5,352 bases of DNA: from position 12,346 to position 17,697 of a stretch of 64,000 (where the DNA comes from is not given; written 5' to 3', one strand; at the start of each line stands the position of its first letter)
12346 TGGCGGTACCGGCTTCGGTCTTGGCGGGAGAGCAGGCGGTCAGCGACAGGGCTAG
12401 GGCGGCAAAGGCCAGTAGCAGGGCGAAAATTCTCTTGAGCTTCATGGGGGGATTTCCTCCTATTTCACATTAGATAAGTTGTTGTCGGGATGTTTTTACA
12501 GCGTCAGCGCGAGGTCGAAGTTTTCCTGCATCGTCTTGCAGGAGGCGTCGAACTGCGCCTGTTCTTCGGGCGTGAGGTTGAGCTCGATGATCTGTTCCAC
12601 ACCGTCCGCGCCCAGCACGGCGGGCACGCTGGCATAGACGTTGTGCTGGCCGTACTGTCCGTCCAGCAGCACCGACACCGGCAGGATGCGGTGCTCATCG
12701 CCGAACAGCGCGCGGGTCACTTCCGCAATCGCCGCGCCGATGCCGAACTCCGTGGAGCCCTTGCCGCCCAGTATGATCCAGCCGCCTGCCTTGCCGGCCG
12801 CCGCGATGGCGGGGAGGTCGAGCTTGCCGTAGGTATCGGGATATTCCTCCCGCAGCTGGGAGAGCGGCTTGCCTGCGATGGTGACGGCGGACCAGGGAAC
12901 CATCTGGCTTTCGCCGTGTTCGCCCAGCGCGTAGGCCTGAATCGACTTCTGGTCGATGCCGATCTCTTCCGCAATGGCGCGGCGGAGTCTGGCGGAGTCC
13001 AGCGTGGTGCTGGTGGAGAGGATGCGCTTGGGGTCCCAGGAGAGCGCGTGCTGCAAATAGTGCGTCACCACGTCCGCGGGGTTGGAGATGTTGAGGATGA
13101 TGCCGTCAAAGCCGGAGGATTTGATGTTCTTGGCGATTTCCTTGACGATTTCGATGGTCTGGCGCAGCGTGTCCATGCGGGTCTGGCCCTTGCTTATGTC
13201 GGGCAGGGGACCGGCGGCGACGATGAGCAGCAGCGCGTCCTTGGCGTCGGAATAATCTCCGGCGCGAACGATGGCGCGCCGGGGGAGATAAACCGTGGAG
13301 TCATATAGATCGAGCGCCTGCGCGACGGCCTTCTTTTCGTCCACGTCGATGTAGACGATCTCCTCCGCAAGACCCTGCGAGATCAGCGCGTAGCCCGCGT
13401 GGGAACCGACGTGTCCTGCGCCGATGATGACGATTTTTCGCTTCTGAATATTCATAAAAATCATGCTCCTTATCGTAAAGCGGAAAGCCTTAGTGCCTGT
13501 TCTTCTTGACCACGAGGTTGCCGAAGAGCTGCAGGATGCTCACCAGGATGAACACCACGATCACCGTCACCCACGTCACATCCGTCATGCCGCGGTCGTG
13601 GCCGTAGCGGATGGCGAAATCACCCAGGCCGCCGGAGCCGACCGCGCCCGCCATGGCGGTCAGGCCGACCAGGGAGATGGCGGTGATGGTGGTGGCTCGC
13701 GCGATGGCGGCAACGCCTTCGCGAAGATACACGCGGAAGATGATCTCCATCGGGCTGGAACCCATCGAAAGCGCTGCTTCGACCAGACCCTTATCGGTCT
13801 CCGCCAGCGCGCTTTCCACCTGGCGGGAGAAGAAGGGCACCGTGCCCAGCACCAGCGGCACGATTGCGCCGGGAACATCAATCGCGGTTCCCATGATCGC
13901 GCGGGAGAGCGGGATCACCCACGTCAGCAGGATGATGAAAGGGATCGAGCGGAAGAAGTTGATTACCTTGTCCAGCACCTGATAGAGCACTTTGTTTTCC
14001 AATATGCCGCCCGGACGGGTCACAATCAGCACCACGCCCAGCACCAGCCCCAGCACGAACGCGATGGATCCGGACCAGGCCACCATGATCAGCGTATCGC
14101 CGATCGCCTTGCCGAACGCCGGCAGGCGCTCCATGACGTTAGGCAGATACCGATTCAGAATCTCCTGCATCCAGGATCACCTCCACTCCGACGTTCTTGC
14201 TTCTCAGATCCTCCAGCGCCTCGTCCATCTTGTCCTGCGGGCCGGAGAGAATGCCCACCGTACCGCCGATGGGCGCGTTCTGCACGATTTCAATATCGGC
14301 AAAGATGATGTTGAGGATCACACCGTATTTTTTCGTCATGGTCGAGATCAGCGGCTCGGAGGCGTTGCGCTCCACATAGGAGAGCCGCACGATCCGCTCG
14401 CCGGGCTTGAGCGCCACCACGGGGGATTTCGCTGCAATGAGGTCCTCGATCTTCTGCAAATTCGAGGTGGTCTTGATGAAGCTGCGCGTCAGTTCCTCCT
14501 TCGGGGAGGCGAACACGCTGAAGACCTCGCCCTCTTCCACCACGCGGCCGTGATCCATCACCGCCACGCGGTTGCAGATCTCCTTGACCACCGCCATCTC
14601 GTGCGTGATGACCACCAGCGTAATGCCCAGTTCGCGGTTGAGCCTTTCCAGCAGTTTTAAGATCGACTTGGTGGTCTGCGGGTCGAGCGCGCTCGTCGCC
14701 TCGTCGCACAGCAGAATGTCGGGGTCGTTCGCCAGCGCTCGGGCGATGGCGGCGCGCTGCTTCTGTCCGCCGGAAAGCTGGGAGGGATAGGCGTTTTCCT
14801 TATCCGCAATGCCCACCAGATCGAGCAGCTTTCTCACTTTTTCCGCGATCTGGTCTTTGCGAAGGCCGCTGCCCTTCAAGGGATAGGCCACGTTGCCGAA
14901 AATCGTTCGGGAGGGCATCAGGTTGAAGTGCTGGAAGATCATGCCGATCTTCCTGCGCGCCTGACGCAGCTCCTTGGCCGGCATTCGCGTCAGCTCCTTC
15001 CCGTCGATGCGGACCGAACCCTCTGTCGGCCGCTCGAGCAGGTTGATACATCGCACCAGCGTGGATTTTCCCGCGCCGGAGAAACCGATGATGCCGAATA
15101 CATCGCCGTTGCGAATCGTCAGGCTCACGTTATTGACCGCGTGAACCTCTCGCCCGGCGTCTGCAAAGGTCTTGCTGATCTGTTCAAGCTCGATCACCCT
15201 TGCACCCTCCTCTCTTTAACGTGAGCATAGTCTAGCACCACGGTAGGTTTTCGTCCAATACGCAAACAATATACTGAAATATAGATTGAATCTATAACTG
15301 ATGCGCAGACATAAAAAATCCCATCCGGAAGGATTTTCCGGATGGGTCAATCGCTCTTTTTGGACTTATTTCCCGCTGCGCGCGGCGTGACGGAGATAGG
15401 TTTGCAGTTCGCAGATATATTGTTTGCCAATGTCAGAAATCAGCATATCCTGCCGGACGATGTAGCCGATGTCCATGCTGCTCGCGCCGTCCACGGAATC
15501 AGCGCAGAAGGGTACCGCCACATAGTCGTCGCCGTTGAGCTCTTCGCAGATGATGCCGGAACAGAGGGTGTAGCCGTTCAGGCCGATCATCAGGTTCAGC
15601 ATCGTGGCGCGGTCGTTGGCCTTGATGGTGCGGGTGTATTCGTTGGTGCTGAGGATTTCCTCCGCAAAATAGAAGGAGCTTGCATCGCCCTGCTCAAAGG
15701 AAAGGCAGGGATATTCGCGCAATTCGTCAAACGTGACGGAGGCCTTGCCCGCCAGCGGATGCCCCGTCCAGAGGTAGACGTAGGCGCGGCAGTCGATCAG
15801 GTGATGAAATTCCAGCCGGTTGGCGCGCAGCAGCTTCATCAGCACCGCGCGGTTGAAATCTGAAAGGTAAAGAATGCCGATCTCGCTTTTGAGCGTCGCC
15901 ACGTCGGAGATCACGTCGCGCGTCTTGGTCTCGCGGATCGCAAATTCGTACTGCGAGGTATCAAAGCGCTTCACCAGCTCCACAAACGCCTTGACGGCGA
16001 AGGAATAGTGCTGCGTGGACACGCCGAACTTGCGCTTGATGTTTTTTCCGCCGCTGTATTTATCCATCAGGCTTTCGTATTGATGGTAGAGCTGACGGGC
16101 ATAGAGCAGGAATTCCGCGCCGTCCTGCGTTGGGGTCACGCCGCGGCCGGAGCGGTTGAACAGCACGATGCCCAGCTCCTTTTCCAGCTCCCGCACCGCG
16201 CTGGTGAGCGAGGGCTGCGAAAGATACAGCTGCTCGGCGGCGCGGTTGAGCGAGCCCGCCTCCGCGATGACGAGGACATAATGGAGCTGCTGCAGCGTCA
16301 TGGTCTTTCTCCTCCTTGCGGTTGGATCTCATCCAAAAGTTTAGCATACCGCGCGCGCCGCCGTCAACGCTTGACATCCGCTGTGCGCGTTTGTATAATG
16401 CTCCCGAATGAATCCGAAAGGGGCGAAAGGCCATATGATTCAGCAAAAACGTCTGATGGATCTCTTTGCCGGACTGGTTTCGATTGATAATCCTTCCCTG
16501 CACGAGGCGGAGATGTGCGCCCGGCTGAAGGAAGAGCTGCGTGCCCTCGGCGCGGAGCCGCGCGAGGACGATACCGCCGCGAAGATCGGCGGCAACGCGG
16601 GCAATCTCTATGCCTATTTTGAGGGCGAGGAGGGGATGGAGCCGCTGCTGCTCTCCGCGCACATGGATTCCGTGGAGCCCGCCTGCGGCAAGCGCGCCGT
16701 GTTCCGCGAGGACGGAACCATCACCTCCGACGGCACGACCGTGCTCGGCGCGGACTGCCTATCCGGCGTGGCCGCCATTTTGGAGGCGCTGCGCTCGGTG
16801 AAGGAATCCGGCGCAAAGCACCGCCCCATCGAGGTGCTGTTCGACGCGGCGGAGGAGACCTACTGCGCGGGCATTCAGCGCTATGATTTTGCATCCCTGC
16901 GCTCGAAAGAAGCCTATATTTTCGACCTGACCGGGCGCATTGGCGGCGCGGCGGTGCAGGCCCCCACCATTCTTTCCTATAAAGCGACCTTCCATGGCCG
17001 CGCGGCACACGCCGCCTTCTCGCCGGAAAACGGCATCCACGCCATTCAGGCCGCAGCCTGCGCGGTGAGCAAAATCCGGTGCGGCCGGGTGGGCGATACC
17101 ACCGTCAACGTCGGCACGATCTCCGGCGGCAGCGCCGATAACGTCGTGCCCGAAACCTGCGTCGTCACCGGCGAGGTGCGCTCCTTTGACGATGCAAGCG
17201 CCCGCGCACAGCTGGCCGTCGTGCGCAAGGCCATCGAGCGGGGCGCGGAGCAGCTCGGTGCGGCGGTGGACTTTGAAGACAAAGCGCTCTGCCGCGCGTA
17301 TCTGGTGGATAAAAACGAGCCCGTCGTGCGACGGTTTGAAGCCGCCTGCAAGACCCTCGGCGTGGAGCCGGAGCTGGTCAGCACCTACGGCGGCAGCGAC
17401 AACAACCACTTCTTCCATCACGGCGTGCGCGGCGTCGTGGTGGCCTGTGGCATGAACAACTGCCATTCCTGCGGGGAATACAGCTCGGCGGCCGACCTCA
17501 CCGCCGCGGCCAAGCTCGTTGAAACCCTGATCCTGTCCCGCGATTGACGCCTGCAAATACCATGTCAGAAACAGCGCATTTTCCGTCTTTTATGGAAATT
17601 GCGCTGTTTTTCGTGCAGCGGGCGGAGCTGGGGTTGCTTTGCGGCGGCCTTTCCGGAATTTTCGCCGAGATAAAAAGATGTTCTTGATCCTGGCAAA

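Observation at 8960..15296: metNIQ cluster with an embedded L-2-hydroxyacid dehydrogenase, a D-2-hydroxyacid (GlcD-type) dehydrogenase and a YbdL-like aminotransferase: candidate salvage route for methionine hydroxy/keto analogues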

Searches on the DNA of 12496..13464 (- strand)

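Call 24: search_rna_families(sources=[L001, L005, L021, L022, L025, L040, L042, L083], threshold=gathering)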
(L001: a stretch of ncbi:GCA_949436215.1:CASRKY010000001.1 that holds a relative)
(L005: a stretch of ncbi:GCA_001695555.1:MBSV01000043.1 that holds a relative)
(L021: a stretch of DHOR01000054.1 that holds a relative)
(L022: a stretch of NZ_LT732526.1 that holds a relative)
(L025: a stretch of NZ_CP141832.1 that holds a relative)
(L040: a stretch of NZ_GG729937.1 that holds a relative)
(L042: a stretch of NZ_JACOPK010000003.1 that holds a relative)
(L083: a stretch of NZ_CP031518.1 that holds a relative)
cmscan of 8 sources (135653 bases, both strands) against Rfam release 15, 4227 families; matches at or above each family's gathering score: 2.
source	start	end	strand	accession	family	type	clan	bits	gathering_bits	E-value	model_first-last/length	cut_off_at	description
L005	12596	12687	+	RF01051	c-di-GMP-I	Cis-reg; riboswitch;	CL00126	72.7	35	5.3e-12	1-87/87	no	c-di-GMP-I riboswitch aptamer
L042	13819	13891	+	RF00005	tRNA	Gene; tRNA;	CL00001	64.6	29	2e-11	1-71/71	no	tRNA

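Call 25: search_rna_families(sources=[L067, L080, L041, L062, L058, L045, L079, L087], threshold=gathering)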
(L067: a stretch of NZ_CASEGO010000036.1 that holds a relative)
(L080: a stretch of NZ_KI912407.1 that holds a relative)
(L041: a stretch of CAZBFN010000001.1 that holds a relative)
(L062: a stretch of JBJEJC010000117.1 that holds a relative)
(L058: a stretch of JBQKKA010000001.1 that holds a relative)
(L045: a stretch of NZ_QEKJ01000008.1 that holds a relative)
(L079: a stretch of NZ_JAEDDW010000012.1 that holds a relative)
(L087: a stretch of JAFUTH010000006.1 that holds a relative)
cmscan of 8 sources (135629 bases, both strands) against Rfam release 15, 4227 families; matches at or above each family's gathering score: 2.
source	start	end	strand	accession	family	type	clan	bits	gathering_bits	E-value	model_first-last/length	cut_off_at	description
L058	12518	12590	-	RF00005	tRNA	Gene; tRNA;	CL00001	64.7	29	1.9e-11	1-71/71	no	tRNA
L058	13386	13458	-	RF00005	tRNA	Gene; tRNA;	CL00001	64.7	29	1.9e-11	1-71/71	no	tRNA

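Call 63: search_rna_families(sources=[L048, L051, L063, L064, L033, L046, L057, L059], threshold=gathering)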
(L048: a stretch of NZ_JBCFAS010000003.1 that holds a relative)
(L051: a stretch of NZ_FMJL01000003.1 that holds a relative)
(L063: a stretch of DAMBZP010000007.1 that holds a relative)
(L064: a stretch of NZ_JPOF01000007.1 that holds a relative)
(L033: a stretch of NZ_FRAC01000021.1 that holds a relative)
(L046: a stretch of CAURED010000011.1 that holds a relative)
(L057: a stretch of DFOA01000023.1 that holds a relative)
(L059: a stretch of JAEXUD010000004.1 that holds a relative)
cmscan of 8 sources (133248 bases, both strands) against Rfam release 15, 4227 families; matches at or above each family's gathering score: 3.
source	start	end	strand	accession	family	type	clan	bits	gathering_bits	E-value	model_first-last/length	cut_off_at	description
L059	1279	1365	+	RF01051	c-di-GMP-I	Cis-reg; riboswitch;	CL00126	91.6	35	1.2e-16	1-87/87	no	c-di-GMP-I riboswitch aptamer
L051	14188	14291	+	RF00504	Glycine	Cis-reg; riboswitch;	CL00125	56.3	32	1.3e-08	1-94/94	no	Glycine riboswitch aptamer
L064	11437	11506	+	RF00005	tRNA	Gene; tRNA;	CL00001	50.9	29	1.2e-07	1-71/71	no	tRNA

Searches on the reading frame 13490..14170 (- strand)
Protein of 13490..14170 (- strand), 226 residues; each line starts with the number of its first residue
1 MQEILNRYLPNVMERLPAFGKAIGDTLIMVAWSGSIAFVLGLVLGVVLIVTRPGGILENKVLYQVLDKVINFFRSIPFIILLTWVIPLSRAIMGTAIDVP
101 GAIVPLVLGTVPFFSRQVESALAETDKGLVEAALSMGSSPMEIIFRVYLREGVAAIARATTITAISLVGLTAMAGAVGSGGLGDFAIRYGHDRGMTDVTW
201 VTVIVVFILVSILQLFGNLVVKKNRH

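Call 6: search_protein_families(library=pfam, proteins=[window:13490-14170:-])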
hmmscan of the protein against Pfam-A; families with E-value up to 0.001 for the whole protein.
window:13490-14170:- (226 aa): 1 family
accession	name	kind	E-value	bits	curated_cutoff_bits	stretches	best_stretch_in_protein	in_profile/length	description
PF00528.27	BPD_transp_1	-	5.7e-16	59.2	26.4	1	49-222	9-180/184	Binding-protein-dependent transport system inner membrane component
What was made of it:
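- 13490..14170 (-): metI, permease; overlaps metN by 32 nt. PF00528 (call 6).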

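Call 7: search_protein_families(library=ncbifam, proteins=[window:13490-14170:-])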
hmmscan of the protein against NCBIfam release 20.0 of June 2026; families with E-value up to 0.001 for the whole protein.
window:13490-14170:- (226 aa): 10 families
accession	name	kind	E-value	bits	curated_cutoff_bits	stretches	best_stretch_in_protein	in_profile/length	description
NF008049.0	PRK10782.1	subfamily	7.2e-59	199.1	212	1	20-224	10-214/217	methionine ABC transporter permease MetI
TIGR01097.1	PhnE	equivalog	4.6e-13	49.2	216.7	1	1-218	39-245/252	phosphonate ABC transporter, permease protein PhnE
NF011680.0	PRK15100.1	equivalog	8.4e-09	35.6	300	1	36-177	28-166/222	cystine ABC transporter permease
NF008196.0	PRK10952.1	equivalog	5.9e-06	25.3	439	1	31-214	142-326/356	glycine betaine/L-proline ABC transporter permease ProW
NF008470.0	PRK11365.1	equivalog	1.1e-05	25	347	1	25-212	60-237/263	aliphatic sulfonate ABC transporter permease SsuC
NF011624.0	PRK15050.1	equivalog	1.2e-05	24.6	247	1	18-163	70-225/297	2-aminoethylphosphonate ABC transporter permease subunit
TIGR03416.1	ABC_choXWV_perm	equivalog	1.6e-05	24.6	363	1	24-188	89-239/267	choline ABC transporter permease subunit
TIGR02139.1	permease_CysT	equivalog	0.00036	20.2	246.1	1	101-161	134-194/265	sulfate ABC transporter permease subunit CysT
TIGR00969.1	3a0106s02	subfamily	0.00049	19.6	240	0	96-156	140-200/272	sulfate ABC transporter permease subunit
NF011687.0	PRK15107.1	equivalog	0.0009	19.2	318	0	27-207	20-201/224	glutamate/aspartate ABC transporter permease GltK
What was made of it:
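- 13490..14170 (-): NF008049 MetI scores 199 bits against a cut-off of 212 (call 7).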

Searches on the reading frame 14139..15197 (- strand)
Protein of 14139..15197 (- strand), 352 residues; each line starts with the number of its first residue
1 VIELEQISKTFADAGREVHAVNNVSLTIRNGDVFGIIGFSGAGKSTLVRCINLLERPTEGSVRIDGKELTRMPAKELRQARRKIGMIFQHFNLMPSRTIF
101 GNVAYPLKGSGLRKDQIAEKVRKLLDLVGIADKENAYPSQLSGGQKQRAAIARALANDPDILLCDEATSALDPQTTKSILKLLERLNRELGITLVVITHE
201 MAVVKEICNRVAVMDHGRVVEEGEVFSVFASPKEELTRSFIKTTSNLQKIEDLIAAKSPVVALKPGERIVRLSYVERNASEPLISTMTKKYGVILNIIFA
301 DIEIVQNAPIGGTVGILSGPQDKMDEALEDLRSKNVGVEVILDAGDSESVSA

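Call 6: search_protein_families(library=pfam, proteins=[window:14139-15197:-])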
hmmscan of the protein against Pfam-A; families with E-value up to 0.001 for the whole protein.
window:14139-15197:- (352 aa): 5 families
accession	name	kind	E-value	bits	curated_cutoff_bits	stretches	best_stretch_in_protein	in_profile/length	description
PF00005.33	ABC_tran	-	1.9e-38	132.6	25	1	21-169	1-137/137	ABC transporter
PF09383.16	NIL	-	6e-19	68.1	24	1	268-340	1-73/73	NIL domain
PF13304.12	AAA_21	-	3.3e-09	37.7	27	1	135-204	232-303/304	AAA domain, putative AbiEii toxin, Type IV TA system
PF02463.25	SMC_N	-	2.1e-07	31.1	40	1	34-213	27-211/220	RecF/RecN/SMC N terminal domain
PF09818.15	ABC_ATPase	-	0.00023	20.7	23.2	0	138-216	155-248/283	P-loop domain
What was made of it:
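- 14139..15197 (-): metN, ABC ATPase with a C-terminal NIL domain. PF00005 and PF09383 (call 6).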

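Call 7: search_protein_families(library=ncbifam, proteins=[window:14139-15197:-])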
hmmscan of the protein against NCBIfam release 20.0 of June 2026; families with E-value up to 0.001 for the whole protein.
window:14139-15197:- (352 aa): 189 families (the best 25 are shown)
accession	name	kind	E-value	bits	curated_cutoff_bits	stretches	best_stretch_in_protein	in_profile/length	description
TIGR02314.1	ABC_MetN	equivalog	1.4e-120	402.5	499.7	1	1-341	1-340/343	methionine ABC transporter ATP-binding protein MetN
TIGR03005.1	ectoine_ehuA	equivalog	2.2e-66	223.7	345.4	1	17-243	12-249/252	ectoine/hydroxyectoine ABC transporter ATP-binding protein EhuA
NF008428.0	PRK11264.1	equivalog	1.3e-65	221.1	406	1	1-243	3-246/250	L-cystine ABC transporter ATP-binding protein TcyN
TIGR01186.1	proV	subfamily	6.3e-65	219.6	326.6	1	19-248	7-237/363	betaine/proline/choline family ABC transporter ATP-binding protein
NF040933.2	ABC_arch_GlcV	equivalog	1.4e-64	218.2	450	1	2-243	3-244/357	glucose ABC transporter ATP-binding protein GlcV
TIGR02673.1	FtsE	equivalog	1.6e-64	217.5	264.85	1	1-218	1-214/214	cell division ATP-binding protein FtsE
TIGR03265.1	PhnT2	equivalog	1.5e-63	215.1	457.7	1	2-249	5-243/353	putative 2-aminoethylphosphonate ABC transporter ATP-binding protein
NF007027.0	PRK09493.1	equivalog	4e-63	213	379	1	1-243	1-238/240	glutamine ABC transporter ATP-binding protein GlnQ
TIGR02315.1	ABC_phnC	equivalog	2.6e-62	210.4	266.1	1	1-224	1-229/243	phosphonate ABC transporter ATP-binding protein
TIGR04521.1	ECF_ATPase_2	equivalog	2.1e-60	204.2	330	1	2-253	1-256/279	energy-coupling factor transporter ATPase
TIGR00968.1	3a0106s01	subfamily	1.4e-58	198.2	342.75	1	2-245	1-235/237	sulfate ABC transporter ATP-binding protein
TIGR00972.1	3a0107s01c2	equivalog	2.4e-58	197.4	343.2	1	17-243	13-245/248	phosphate ABC transporter ATP-binding protein PstB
NF008338.0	PRK11124.1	equivalog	4.4e-57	193.4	369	1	18-241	15-240/242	arginine ABC transporter ATP-binding protein ArtP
TIGR02211.1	LolD_lipo_ex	equivalog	7.3e-57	192.4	307.75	1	1-219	1-219/221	lipoprotein-releasing ABC transporter ATP-binding protein LolD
NF007908.0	PRK10619.1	equivalog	3.3e-56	190.4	466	1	20-243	20-254/257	histidine ABC transporter ATP-binding protein HisP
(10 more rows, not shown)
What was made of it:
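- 14139..15197 (-): The best NCBIfam match is TIGR02314 MetN at 402 bits (call 7).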

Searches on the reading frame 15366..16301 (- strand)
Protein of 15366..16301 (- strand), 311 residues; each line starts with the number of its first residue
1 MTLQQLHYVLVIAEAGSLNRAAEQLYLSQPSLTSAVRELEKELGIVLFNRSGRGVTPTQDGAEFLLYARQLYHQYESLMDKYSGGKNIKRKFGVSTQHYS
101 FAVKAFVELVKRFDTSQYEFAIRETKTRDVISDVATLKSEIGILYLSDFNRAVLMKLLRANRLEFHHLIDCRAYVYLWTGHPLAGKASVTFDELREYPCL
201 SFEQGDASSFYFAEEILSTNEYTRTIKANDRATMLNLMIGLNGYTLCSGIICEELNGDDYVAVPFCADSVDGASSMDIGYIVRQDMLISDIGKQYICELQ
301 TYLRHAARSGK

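Call 6: search_protein_families(library=pfam, proteins=[window:15366-16301:-])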
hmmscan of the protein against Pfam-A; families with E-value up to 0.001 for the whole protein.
window:15366-16301:- (311 aa): 2 families
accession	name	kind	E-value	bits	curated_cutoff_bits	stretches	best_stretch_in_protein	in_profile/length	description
PF00126.33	HTH_1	-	2.5e-20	72.6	26.6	1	3-61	1-59/60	Bacterial regulatory helix-turn-helix protein, lysR family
PF03466.25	LysR_substrate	-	5.1e-10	39.5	28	1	119-286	36-191/209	LysR substrate binding domain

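Call 7: search_protein_families(library=ncbifam, proteins=[window:15366-16301:-])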
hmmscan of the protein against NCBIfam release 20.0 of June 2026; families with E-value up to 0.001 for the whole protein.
window:15366-16301:- (311 aa): 50 families (the best 25 are shown)
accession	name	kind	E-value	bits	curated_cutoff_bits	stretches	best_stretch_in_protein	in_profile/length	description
NF047520.1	trans_act_CidR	equivalog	2.9e-21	75.9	415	1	1-300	1-289/292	cidABC operon transcriptional activator CidR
NF040786.1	LysR_Sec_metab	equivalog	5.9e-20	71.5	250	1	1-144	1-146/298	selenium metabolism-associated LysR family transcriptional regulator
TIGR03339.1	phn_lysR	subfamily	1.1e-19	70.8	341.1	1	6-212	2-197/279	aminoethylphosphonate catabolism associated LysR family transcriptional regulator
TIGR02424.1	TF_pcaQ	equivalog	2.4e-19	69.4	303.8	1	4-201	6-197/300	pca operon transcription factor PcaQ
NF008416.0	PRK11242.1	equivalog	2e-18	66.8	277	1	1-76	1-76/300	transcriptional regulator CynR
NF045775.1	acetoin_reg_AlsR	exception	4.8e-18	65.7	430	1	1-242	1-233/290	acetoin biosynthesis transcriptional regulator AlsR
NF009327.0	PRK12684.1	subfamily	1.2e-14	54.2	402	1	1-205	1-200/313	CysB family HTH-type transcriptional regulator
NF007385.0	PRK09906.1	equivalog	1.3e-14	54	356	1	1-79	1-79/296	DNA-binding transcriptional regulator HcaR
NF009326.0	PRK12681.1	equivalog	2e-14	53.8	436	1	1-205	1-200/324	HTH-type transcriptional regulator CysB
NF047354.1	trans_reg_GltC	equivalog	3.2e-14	53.2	300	1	1-185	1-179/290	glutamate biosynthesis transcriptional regulator GltC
NF053705.1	TransRegGltCGpos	equivalog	3.4e-14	52.8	350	1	1-205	1-198/300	glutamate biosynthesis transcriptional regulator GltC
NF040710.1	benzoate_CatM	exception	7.7e-14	51.7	580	1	1-164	1-165/293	cis,cis-muconate-binding transcription regulator CatM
NF008722.0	PRK11716.1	equivalog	2.6e-13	49.6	246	1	1-89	1-90/293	HTH-type transcriptional activator IlvY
NF040889.1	trans_reg_YeiE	equivalog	3.2e-13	49.6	480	1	1-151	3-151/288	DNA-binding transcriptional regulator YeiE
NF045990.1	TransRegCbbRRhodb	equivalog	4.2e-13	49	450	1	1-206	6-204/304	LysR family regulator CbbR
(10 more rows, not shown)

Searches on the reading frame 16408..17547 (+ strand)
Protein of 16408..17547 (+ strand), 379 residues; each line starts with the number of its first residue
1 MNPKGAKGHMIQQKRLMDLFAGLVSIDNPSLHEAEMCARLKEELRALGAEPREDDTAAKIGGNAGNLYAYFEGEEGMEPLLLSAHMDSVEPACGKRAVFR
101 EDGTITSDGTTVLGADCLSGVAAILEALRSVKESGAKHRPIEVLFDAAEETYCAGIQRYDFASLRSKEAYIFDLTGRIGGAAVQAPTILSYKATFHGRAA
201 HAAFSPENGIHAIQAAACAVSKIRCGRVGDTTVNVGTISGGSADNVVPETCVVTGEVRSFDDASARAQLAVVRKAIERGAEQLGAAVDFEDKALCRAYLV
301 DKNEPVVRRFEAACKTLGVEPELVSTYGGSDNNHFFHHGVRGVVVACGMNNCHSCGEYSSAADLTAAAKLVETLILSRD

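Call 6: search_protein_families(library=pfam, proteins=[window:16408-17547:+])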
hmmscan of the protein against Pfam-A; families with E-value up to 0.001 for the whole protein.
window:16408-17547:+ (379 aa): 4 families
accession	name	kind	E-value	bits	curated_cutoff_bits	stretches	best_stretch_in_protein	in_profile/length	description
PF07687.19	M20_dimer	-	1.9e-15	57.2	21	1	188-278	6-101/107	Peptidase dimerisation domain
PF01546.33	Peptidase_M20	-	3.1e-15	57.1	24.6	1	81-376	1-205/206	Peptidase family M20/M25/M40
PF04389.22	Peptidase_M28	-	1.1e-09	38.7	21.3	1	66-159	1-76/193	Peptidase family M28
PF05343.19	Peptidase_M42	-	8.5e-06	25.5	23.2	0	303-370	222-292/292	M42 glutamyl aminopeptidase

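Call 7: search_protein_families(library=ncbifam, proteins=[window:16408-17547:+])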
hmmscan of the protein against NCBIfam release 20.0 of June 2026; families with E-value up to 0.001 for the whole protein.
window:16408-17547:+ (379 aa): 39 families (the best 25 are shown)
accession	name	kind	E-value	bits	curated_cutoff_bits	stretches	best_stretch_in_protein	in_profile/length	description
TIGR01883.1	PepT-like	hypoth_equivalog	6.3e-78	262.3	274.25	1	15-374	1-359/361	peptidase T-like protein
NF003976.0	PRK05469.1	subfamily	1.4e-25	90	255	1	104-374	129-401/409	tripeptide aminopeptidase PepT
NF005602.0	PRK07338.1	equivalog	9.7e-24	83.7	357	1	80-374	97-395/409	hydrolase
NF009920.0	PRK13381.1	subfamily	7.4e-23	81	293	1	100-377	128-407/412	peptidase T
TIGR01892.1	AcOrn-deacetyl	equivalog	9.9e-23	80.8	297.7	1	38-375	22-365/365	acetylornithine deacetylase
NF004788.0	PRK06133.1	subfamily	5.4e-22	78.3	349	1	12-270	42-301/417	glutamate carboxypeptidase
TIGR01910.1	DapE-ArgE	subfamily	7.3e-21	74.8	217.6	1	20-368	4-371/373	ArgE/DapE family deacylase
NF005710.0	PRK07522.1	subfamily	1.2e-19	70.8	412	1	11-375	5-385/391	acetylornithine deacetylase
NF006771.0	PRK09290.1-5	subfamily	7.6e-16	57.6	399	1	188-376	215-407/413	allantoate amidohydrolase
TIGR01891.1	amidohydrolases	subfamily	2.3e-15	56.6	153.75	1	190-348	170-339/366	amidohydrolase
TIGR01900.1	dapE-gram_pos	equivalog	2.6e-14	52.9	304.2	1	14-373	3-348/351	succinyl-diaminopimelate desuccinylase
NF058540.1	Ncarbamyl_ErtE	equivalog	5.7e-14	51.5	520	1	188-373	217-410/418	N-carbamyl-l-glutamate amidohydrolase ErtE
NF006399.0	PRK08651.1-2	equivalog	6.1e-14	51.8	381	2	230-375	261-401/405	succinyl-diaminopimelate desuccinylase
NF005678.0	PRK07473.1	equivalog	9.5e-13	47.9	386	1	62-375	59-372/376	M20/M25/M40 family metallo-hydrolase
TIGR01879.1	hydantase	subfamily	3.2e-12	46.1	204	1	190-375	209-398/401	hydantoinase/carbamoylase family amidase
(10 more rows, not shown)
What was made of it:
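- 16408..17547 (+): M20 (PepT-like) peptidase, divergent from the LysR gene; a possible accessory member. PF01546 and PF07687; TIGR01883 scores 262 bits against a cut-off of 274 (calls 6, 7).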
